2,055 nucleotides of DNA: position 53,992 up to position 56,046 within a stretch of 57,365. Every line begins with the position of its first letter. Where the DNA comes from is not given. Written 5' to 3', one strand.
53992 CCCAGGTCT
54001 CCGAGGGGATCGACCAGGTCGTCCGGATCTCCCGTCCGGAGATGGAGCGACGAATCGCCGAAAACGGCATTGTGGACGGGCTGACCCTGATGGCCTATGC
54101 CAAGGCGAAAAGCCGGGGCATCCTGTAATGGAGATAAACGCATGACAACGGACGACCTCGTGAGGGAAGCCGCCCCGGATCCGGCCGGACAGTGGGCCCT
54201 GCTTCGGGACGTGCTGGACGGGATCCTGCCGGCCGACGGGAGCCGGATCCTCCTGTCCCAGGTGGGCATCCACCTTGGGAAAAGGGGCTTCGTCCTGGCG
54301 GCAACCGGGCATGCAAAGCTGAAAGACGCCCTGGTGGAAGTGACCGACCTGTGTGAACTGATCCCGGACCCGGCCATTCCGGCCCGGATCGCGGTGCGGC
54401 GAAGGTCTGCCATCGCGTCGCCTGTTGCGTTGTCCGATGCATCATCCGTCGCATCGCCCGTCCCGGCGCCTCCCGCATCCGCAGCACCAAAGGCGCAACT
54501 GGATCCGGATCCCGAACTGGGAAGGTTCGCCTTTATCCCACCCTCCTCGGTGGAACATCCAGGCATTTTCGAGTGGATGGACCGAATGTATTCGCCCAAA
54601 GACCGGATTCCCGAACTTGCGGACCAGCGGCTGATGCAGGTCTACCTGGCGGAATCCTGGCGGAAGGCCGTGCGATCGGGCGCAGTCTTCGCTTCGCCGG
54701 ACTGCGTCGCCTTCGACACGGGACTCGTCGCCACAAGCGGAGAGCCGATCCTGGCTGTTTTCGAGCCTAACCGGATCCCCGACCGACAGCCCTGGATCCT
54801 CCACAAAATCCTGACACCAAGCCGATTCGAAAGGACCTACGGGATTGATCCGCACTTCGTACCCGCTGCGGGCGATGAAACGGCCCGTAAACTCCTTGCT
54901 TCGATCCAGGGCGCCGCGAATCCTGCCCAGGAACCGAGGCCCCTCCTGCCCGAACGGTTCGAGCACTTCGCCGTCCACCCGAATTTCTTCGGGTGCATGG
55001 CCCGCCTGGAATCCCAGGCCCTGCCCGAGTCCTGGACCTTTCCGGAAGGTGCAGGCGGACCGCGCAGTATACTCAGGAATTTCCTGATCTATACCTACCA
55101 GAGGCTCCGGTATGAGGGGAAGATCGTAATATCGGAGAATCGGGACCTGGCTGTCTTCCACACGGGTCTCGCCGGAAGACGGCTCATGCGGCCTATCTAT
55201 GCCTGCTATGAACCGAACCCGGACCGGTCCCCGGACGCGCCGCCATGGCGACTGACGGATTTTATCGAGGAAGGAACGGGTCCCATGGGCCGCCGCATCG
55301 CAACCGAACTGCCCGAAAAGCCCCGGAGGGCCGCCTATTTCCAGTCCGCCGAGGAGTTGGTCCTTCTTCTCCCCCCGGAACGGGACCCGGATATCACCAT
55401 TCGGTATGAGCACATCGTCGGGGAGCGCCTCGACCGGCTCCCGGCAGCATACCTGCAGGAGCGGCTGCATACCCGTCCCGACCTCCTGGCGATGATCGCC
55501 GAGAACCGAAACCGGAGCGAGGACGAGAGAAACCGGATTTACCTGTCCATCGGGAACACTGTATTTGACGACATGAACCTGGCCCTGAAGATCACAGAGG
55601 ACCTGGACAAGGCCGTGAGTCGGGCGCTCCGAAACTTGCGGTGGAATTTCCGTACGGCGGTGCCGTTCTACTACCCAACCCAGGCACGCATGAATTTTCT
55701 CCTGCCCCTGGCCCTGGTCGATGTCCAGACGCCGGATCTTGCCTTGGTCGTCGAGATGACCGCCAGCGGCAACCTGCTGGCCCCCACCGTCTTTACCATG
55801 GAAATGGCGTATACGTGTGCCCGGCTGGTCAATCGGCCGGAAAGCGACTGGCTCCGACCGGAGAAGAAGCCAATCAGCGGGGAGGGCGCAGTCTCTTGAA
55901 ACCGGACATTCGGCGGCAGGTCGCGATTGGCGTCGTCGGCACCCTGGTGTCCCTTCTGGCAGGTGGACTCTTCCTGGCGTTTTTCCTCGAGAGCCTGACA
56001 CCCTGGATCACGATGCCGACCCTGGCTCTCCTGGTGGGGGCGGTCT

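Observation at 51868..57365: Translationally coupled four-gene operon (degenerate Nudix-HTH, active Nudix, OST-HTH/DUF3825-like protein, polytopic membrane protein): candidate undescribed system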

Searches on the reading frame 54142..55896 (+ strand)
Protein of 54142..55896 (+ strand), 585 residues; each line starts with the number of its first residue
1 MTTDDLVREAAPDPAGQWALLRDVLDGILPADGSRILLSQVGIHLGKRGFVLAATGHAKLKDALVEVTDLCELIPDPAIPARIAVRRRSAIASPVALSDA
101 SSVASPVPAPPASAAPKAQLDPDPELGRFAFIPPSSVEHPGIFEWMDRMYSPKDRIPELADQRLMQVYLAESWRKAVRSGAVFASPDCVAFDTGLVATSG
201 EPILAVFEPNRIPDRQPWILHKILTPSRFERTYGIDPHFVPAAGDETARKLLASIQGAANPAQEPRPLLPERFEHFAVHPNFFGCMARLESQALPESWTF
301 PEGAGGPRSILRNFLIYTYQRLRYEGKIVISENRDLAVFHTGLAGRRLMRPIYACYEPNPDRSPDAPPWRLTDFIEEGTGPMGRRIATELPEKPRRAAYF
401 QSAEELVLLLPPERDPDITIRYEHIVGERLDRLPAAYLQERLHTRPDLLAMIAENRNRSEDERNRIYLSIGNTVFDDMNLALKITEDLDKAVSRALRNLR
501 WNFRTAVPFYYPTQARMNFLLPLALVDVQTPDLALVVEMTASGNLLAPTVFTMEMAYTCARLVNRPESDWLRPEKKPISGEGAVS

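Call 5: search_protein_families(library=pfam, max_evalue=1, proteins=[window:54142-55896:+])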
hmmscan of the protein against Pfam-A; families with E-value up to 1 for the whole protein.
window:54142-55896:+ (585 aa): 1 family
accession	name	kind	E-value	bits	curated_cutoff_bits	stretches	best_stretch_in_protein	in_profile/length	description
PF12873.12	DUF3825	-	7.1e-63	212.8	27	2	289-570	1-238/238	Domain of unknown function (DUF3825)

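Call 6: search_protein_families(library=ncbifam, max_evalue=1, proteins=[window:54142-55896:+])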
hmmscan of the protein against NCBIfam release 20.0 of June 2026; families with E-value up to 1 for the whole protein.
window:54142-55896:+ (585 aa): 0 families

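Call 7: search_protein_families(library=padloc, max_evalue=1, proteins=[window:54142-55896:+])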
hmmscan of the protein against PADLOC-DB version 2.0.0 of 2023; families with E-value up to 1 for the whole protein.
window:54142-55896:+ (585 aa): 0 families

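Call 13: find_homologous_proteins(query=window:54142-55896:+)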
Query window:54142-55896:+ (585 aa): 1 proteins with E <= 0.001 among 8000 candidates.
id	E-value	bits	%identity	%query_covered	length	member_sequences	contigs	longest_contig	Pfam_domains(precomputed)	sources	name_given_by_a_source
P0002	0.0e+0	1318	99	100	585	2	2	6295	PF12873.13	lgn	-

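Call 17: search_protein_families(library=phrogs, max_evalue=0.1, proteins=[window:54142-55896:+])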
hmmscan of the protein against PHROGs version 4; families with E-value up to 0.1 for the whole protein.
window:54142-55896:+ (585 aa): 1 family
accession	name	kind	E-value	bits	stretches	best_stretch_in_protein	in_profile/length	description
phrog_11623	-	unknown function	1.7e-25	90.9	2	274-438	9-167/258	-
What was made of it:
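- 55006..55851 (+): g3 residues 289-570: a complete DUF3825 domain with a helical insertion. Pfam PF12873 at 7.1e-63, 212.8 bits, covering profile positions 1-238 (call 5). phrog_11623 at 1.7e-25 (call 17).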

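Call 22: search_dna_similar(query=window:54142-55896:+, collection=plasmids, mode=protein, max_evalue=0.001, max_rows=30)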
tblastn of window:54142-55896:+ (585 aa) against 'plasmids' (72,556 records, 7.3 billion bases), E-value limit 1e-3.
Records with a match: 8; places in all: 8; records where one place covers at least 80% of the query: 0.
Best place of each record, by identity: <60% 8.
By first word of the organism name: Entomospira 2; Streptomyces 1; Desulfobaculum 1; Lactococcus 1; Enterobacter 1; Embleya 1; Geobacillus 1.
By predicted mobility (MOB-suite, as given by PLSDB): non-mobilizable 8.
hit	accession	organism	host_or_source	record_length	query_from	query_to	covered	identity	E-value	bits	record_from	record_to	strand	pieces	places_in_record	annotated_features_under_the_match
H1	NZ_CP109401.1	Streptomyces anulatus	-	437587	164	573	60%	29.9%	2e-13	133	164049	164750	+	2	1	DUF3825 domain-containing protein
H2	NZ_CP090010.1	Desulfobaculum bizertense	cell culture,rust layer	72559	143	574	74%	23.3%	6e-11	74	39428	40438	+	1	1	DUF3825 domain-containing protein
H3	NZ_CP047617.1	Lactococcus raffinolactis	pure culture from sewage,sewage from ...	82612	283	572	50%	31.1%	2e-26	122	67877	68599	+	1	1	DUF3825 domain-containing protein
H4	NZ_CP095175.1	Enterobacter roggenkampii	healthy cat,feces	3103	276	575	51%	27.7%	2e-19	100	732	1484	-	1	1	DUF3825 domain-containing protein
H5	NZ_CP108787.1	Embleya sp. NBC_00888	-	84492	306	573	45%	29.7%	1e-11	96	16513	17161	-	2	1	DUF3825 domain-containing protein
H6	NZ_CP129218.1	Geobacillus zalihae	cell culture,compost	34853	286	571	49%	26.9%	4e-15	87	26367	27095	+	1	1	DUF3825 domain-containing protein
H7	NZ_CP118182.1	Entomospira culicis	Culex pipiens,cell culture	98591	311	572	45%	26.4%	3e-8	64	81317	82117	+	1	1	DUF3825 domain-containing protein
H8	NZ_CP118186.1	Entomospira culicis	Culex pipiens,cell culture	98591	311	572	45%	26.4%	3e-8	64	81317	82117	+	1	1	DUF3825 domain-containing protein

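Call 23: search_dna_similar(query=window:54142-55896:+, collection=phages, mode=protein, max_evalue=0.001, max_rows=30)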
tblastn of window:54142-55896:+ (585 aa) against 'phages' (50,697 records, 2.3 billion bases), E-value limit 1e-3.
Records with a match: 4; places in all: 4; records where one place covers at least 80% of the query: 0.
Best place of each record, by identity: <60% 4.
By first word of the organism name: Ruminococcus 2; Bacteriophage 1; Streptococcus 1.
By host as written in the record: Ruminococcus sp. 2; - 1; Streptococcus parauberis KCTC_11537 1.
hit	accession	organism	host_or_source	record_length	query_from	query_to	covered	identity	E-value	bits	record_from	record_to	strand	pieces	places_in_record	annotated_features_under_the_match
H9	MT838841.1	Bacteriophage sp.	human fecal samples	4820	148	571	61%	29.8%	3e-15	138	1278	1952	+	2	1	record has no annotation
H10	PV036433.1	Ruminococcus phage NatCom_23091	Ruminococcus sp.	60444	268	571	52%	27.8%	2e-12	76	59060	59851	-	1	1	hypothetical protein (x2)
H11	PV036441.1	Ruminococcus phage NatCom_29429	Ruminococcus sp.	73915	268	571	52%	27.8%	2e-12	76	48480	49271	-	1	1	hypothetical protein (x2)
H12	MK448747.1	Streptococcus phage Javan385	Streptococcus parauberis KCTC_11537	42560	286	576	50%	23.5%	8e-9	65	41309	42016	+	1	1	hypothetical protein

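Call 24: get_annotated_region(hit=H1, flank=6000)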
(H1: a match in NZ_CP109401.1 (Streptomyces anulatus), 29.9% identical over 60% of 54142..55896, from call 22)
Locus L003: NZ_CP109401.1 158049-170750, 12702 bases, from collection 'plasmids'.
description: Streptomyces anulatus strain NBC_01523 plasmid unnamed1, complete sequence
organism: Streptomyces anulatus (NCBI taxid 1892)
taxonomy: Bacteria; Actinomycetota; Actinomycetes; Kitasatosporales; Streptomycetaceae; Streptomyces; Streptomyces anulatus
host: -; source: -; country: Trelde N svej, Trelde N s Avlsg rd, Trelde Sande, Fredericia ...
typing (MOB-suite, as given by PLSDB): non-mobilizable
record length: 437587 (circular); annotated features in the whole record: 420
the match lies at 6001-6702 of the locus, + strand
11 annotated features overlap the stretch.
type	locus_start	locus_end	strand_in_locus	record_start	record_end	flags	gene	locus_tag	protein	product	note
CDS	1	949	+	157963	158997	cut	-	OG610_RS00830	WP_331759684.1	GntR family transcriptional regulator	GO:0006355 - regulation of DNA-templated transcription [Evidence IEA]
CDS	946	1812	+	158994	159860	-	-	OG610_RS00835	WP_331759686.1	hypothetical protein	-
CDS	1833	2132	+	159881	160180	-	-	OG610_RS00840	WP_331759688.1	hypothetical protein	-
CDS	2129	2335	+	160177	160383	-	-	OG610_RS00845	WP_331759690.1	hypothetical protein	-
CDS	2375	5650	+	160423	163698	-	-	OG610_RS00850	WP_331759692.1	lantibiotic dehydratase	-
CDS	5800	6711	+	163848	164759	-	-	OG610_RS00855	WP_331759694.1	DUF3825 domain-containing protein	-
CDS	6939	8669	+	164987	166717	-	-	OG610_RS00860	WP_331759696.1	DEAD/DEAH box helicase family protein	-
CDS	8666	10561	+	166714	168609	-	-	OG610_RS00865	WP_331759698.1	type I-E CRISPR-associated protein Cse1/CasA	-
CDS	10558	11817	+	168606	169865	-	-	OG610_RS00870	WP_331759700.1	type I-E CRISPR-associated protein Cas7/Cse4/CasC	-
CDS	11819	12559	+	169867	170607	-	cas5e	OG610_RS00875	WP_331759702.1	type I-E CRISPR-associated protein Cas5/CasD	GO:0043571 - maintenance of CRISPR repeat elements [Evidence IEA]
CDS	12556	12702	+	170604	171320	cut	-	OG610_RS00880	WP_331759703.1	type I-E CRISPR-associated protein Cas6/Cse3/CasE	-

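Call 25: get_annotated_region(hit=H2, flank=6000)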
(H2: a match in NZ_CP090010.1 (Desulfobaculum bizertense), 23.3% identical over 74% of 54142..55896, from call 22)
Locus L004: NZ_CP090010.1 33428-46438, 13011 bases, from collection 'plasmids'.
description: Desulfobaculum bizertense strain SY-1 plasmid unnamed, complete sequence
organism: Desulfobaculum bizertense (NCBI taxid 376490)
taxonomy: Bacteria; Thermodesulfobacteriota; Desulfovibrionia; Desulfovibrionales; Desulfovibrionaceae; Desulfobaculum; Desulfobaculum bizertense
host: -; source: cell culture,rust layer; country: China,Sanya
typing (MOB-suite, as given by PLSDB): non-mobilizable
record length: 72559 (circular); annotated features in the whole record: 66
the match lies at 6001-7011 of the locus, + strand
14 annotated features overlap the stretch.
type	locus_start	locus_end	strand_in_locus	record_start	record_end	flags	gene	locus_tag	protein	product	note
CDS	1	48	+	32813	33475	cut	-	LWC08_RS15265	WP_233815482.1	hypothetical protein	-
CDS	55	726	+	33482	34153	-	-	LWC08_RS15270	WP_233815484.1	RluA family pseudouridine synthase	GO:0001522 - pseudouridine synthesis [Evidence IEA]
CDS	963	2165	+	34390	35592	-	-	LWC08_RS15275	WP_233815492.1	dicarboxylate/amino acid:cation symporter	-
CDS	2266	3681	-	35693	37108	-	-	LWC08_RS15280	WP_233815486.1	multiheme c-type cytochrome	-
CDS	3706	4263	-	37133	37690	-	-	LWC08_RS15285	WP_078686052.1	NapC/NirT family cytochrome c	-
CDS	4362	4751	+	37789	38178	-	-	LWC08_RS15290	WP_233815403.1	hypothetical protein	-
CDS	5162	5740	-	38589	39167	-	-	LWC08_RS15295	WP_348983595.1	DUF4234 domain-containing protein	-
CDS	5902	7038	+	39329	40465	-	-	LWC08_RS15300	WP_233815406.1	DUF3825 domain-containing protein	-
CDS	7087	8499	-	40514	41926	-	-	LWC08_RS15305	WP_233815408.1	sigma-54 dependent transcriptional regulator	GO:0006355 - regulation of DNA-templated transcription [Evidence IEA]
CDS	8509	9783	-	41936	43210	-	-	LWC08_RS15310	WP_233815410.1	ATP-binding protein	-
CDS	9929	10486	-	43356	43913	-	-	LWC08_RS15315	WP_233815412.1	4Fe-4S dicluster domain-containing protein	GO:0019645 - anaerobic electron transport chain [Evidence IEA]; GO:0009061 - anaerobic respiration [Evidence IEA]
CDS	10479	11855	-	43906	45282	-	-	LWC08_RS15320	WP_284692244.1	[FeFe] hydrogenase, group A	-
CDS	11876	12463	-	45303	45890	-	-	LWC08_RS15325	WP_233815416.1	4Fe-4S dicluster domain-containing protein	GO:0019645 - anaerobic electron transport chain [Evidence IEA]; GO:0009061 - anaerobic respiration [Evidence IEA]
CDS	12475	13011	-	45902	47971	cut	fdhF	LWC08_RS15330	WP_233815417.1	formate dehydrogenase subunit alpha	GO:0015942 - formate metabolic process [Evidence IEA]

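Call 26: get_annotated_region(hit=H3, flank=6000)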
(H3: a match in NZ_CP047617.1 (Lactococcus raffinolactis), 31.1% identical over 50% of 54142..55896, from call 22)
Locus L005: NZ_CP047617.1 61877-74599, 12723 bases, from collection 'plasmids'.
description: Lactococcus raffinolactis strain Lr_19_5 plasmid pLraf_19_5_1, complete sequence
organism: Lactococcus raffinolactis (NCBI taxid 1366)
taxonomy: Bacteria; Bacillota; Bacilli; Lactobacillales; Streptococcaceae; Lactococcus; Lactococcus raffinolactis
host: -; source: pure culture from sewage,sewage from Environmental Centre Robert O. Picard; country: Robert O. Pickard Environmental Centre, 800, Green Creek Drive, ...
typing (MOB-suite, as given by PLSDB): non-mobilizable
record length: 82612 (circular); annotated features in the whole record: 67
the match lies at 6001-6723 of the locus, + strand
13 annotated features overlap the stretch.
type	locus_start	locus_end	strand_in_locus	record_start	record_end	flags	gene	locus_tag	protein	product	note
CDS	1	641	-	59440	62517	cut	-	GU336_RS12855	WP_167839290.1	HsdR family type I site-specific deoxyribonuclease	GO:0009307 - DNA restriction-modification system [Evidence IEA]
CDS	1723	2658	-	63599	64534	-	-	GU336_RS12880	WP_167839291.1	IS30 family transposase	-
CDS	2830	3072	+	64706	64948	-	-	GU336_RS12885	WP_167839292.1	hypothetical protein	-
CDS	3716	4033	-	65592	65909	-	-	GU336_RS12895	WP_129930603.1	rRNA biogenesis protein rrp5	-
CDS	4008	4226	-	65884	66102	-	-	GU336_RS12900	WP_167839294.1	hypothetical protein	-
CDS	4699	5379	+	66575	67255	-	-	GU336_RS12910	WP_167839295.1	IS6 family transposase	-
CDS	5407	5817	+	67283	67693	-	-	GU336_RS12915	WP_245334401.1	LysM domain-containing protein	-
CDS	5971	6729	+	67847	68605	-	-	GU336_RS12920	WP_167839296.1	DUF3825 domain-containing protein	-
CDS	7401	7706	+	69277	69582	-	-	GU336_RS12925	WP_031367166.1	bacteriocin immunity protein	GO:0030153 - bacteriocin immunity [Evidence IEA]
CDS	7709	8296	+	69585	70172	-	-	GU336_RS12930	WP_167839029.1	recombinase family protein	GO:0006310 - DNA recombination [Evidence IEA]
CDS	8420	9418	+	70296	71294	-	-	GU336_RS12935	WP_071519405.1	IS5-like element IS1194 family transposase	GO:0006313 - DNA transposition [Evidence IEA]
CDS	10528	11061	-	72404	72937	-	-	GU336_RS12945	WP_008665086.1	GrpB family protein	-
predicted_resistance_gene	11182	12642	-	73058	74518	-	msr(D)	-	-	ABC-F type ribosomal protection protein Msr(D)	predicted by amrfinderplus; class MACROLIDE/STREPTOGRAMIN; identity 96.3%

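Call 27: get_annotated_region(hit=H4, flank=3000)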
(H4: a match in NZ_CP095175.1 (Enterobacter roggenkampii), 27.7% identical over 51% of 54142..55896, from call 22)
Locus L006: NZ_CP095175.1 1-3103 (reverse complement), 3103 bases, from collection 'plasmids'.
description: Enterobacter roggenkampii strain K666 plasmid pK666_3k, complete sequence
organism: Enterobacter roggenkampii (NCBI taxid 1812935)
taxonomy: Bacteria; Pseudomonadota; Gammaproteobacteria; Enterobacterales; Enterobacteriaceae; Enterobacter; Enterobacter roggenkampii
host: -; source: healthy cat,feces; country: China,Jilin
typing (MOB-suite, as given by PLSDB): non-mobilizable; replicon ColRNAI_rep_cluster_1987
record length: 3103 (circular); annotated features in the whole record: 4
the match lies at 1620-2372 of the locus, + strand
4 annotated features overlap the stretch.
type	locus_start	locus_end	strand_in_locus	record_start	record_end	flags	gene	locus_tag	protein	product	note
CDS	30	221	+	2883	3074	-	-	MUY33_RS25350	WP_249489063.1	Rop family plasmid primer RNA-binding protein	-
CDS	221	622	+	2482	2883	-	-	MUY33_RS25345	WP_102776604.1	helix-turn-helix domain-containing protein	-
CDS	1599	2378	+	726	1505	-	-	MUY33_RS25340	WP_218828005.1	DUF3825 domain-containing protein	-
CDS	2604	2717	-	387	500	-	-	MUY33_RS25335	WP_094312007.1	replication initiation protein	-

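Call 33: get_annotated_region(hit=H5, flank=5000)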
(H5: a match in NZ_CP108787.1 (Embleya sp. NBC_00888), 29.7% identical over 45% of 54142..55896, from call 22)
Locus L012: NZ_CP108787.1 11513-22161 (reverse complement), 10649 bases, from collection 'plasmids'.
description: Embleya sp. NBC_00888 plasmid unnamed3, complete sequence
organism: Embleya sp. NBC_00888 (NCBI taxid 2975960)
taxonomy: Bacteria; Actinomycetota; Actinomycetes; Kitasatosporales; Streptomycetaceae; Embleya; Embleya sp. NBC 00888
host: -; source: -; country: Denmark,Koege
typing (MOB-suite, as given by PLSDB): non-mobilizable
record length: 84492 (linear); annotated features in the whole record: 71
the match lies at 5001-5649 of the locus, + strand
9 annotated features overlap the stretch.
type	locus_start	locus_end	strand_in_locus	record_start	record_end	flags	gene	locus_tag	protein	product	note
CDS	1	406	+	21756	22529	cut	-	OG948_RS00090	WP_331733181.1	DUF6292 family protein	-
CDS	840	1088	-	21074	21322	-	-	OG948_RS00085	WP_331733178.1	hypothetical protein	-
CDS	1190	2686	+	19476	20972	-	-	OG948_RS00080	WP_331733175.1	hypothetical protein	-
CDS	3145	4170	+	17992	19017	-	-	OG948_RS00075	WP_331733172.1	hypothetical protein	-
CDS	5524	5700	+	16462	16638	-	-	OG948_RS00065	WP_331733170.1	DUF3825 domain-containing protein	-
CDS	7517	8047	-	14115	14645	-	-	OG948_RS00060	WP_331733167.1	hypothetical protein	-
CDS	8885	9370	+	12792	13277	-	-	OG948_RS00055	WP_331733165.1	hypothetical protein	-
CDS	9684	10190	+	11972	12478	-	-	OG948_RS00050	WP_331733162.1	hypothetical protein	-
CDS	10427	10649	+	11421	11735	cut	-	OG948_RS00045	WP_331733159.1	hypothetical protein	-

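Call 34: get_annotated_region(hit=H6, flank=5000)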
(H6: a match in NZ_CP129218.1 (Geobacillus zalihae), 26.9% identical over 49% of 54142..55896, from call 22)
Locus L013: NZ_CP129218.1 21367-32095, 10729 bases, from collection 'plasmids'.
description: Geobacillus zalihae strain JS1-2 plasmid pJS1-2, complete sequence
organism: Geobacillus zalihae (NCBI taxid 213419)
taxonomy: Bacteria; Bacillota; Bacilli; Bacillales; Bacillaceae; Geobacillus; Geobacillus zalihae
host: -; source: cell culture,compost; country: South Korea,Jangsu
typing (MOB-suite, as given by PLSDB): non-mobilizable; replicon rep_cluster_349
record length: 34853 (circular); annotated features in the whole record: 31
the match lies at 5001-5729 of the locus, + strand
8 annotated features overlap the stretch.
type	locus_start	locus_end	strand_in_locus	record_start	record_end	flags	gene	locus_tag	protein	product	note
CDS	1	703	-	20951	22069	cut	-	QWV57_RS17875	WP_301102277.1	IS4 family transposase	-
CDS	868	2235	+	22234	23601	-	-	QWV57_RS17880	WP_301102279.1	ISLre2-like element ISGsp3 family transposase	-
CDS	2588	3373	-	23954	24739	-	-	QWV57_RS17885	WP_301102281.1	abortive infection family protein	-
CDS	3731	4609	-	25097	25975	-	-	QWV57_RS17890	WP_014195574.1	IS982-like element ISGsp1 family transposase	-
CDS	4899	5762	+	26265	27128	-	-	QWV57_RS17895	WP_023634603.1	DUF3825 domain-containing protein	-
CDS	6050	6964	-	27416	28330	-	-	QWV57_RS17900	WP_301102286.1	tyrosine-type recombinase/integrase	GO:0015074 - DNA integration [Evidence IEA]; GO:0006310 - DNA recombination [Evidence IEA]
CDS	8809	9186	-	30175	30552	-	-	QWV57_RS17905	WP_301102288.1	hypothetical protein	-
CDS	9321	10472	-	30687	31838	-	-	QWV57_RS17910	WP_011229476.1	replication initiation protein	GO:0006270 - DNA replication initiation [Evidence IEA]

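Call 35: get_annotated_region(hit=H7, flank=5000)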
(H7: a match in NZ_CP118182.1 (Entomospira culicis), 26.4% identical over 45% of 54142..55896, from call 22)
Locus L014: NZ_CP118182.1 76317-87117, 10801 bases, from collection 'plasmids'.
description: Entomospira culicis strain BR151 plasmid p98, complete sequence
organism: Entomospira culicis (NCBI taxid 2719989)
taxonomy: Bacteria; Spirochaetota; Spirochaetia; Spirochaetales; Spirochaetaceae; Entomospira; Entomospira culicis
host: -; source: Culex pipiens,cell culture; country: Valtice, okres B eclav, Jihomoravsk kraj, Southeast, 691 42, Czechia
typing (MOB-suite, as given by PLSDB): non-mobilizable
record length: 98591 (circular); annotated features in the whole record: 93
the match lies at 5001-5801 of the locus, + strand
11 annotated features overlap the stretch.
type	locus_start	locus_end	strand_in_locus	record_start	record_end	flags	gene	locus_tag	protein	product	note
CDS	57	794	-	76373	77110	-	-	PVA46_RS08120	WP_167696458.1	amino acid ABC transporter ATP-binding protein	-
CDS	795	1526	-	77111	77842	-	-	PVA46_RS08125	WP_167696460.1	amino acid ABC transporter permease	GO:0006865 - amino acid transport [Evidence IEA]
CDS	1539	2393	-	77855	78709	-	-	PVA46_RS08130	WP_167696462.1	transporter substrate-binding domain-containing protein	-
CDS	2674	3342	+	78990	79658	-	-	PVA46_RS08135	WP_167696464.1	helix-turn-helix domain-containing protein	-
CDS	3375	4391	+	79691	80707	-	-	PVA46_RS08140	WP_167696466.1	DnaB-like helicase C-terminal domain-containing protein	GO:0006260 - DNA replication [Evidence IEA]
CDS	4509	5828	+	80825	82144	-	-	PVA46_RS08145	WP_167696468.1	DUF3825 domain-containing protein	-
CDS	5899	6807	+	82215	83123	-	-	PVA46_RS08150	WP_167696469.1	ParB/RepB/Spo0J family partition protein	-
CDS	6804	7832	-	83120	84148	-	-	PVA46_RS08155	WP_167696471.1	hypothetical protein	-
CDS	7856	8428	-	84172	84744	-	-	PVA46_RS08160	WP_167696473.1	hypothetical protein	-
CDS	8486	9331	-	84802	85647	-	-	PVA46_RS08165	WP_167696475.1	alpha/beta hydrolase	-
CDS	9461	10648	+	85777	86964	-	-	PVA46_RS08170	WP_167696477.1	MalY/PatB family protein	GO:0009086 - methionine biosynthetic process [Evidence IEA]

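Call 36: get_annotated_region(hit=H10, flank=5000)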
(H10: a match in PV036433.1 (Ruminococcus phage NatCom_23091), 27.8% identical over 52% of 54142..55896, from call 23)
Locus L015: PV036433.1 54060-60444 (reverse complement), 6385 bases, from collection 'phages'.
description: Ruminococcus phage NatCom_23091, complete genome.
organism: Ruminococcus phage NatCom_23091 (NCBI taxid 3403535)
taxonomy: Viruses; Duplodnaviria; Heunggongvirae; Uroviricota; Caudoviricetes; Ca. Heliusvirales
host: Ruminococcus sp.; source: human feces; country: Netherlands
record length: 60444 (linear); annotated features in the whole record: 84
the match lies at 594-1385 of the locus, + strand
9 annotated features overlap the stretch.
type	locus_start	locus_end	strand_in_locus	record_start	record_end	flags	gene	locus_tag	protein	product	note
CDS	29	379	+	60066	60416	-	-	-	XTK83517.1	hypothetical protein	-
CDS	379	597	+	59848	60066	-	-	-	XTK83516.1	hypothetical protein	-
CDS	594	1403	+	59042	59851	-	-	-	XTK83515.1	hypothetical protein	-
CDS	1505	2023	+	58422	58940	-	-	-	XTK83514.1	hypothetical protein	-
CDS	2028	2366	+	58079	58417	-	-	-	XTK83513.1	hypothetical protein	-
CDS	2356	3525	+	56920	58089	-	-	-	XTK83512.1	exonuclease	-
CDS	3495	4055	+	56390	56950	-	-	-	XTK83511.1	hypothetical protein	-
CDS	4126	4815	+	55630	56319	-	-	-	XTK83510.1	anti-repressor Ant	-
CDS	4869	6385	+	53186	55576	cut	-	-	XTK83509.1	hypothetical protein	-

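Call 37: get_annotated_region(hit=H12, flank=5000)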
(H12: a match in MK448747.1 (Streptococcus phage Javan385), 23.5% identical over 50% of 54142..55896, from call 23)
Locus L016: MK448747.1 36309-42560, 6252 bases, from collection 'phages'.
description: Streptococcus phage Javan385, complete genome.
organism: Streptococcus phage Javan385 (NCBI taxid 2548141)
taxonomy: Viruses; Duplodnaviria; Heunggongvirae; Uroviricota; Caudoviricetes; Aliceevansviridae
host: Streptococcus parauberis KCTC_11537; source: -; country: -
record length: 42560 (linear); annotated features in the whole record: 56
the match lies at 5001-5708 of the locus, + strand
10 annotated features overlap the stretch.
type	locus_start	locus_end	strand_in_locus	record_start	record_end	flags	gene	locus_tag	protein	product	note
CDS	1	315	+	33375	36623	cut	-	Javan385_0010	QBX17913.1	tail fibers protein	-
CDS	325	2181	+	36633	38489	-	-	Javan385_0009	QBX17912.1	membrane protein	Membrane proteins related to metalloendopeptidases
CDS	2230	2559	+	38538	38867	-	-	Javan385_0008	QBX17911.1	hypothetical protein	-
CDS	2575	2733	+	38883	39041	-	-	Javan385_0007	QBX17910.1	hypothetical protein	-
CDS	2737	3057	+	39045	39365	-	-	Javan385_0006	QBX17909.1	hypothetical protein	-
CDS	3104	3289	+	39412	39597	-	-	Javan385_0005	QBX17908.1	hypothetical protein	-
CDS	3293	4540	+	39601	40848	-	-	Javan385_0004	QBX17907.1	lysin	lysin, N-acetylmuramoyl-L-alanine amidase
CDS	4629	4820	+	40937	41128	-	-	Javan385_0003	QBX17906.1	hypothetical protein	-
CDS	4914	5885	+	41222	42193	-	-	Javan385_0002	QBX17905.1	hypothetical protein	-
CDS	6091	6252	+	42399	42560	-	-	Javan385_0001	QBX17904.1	hypothetical protein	-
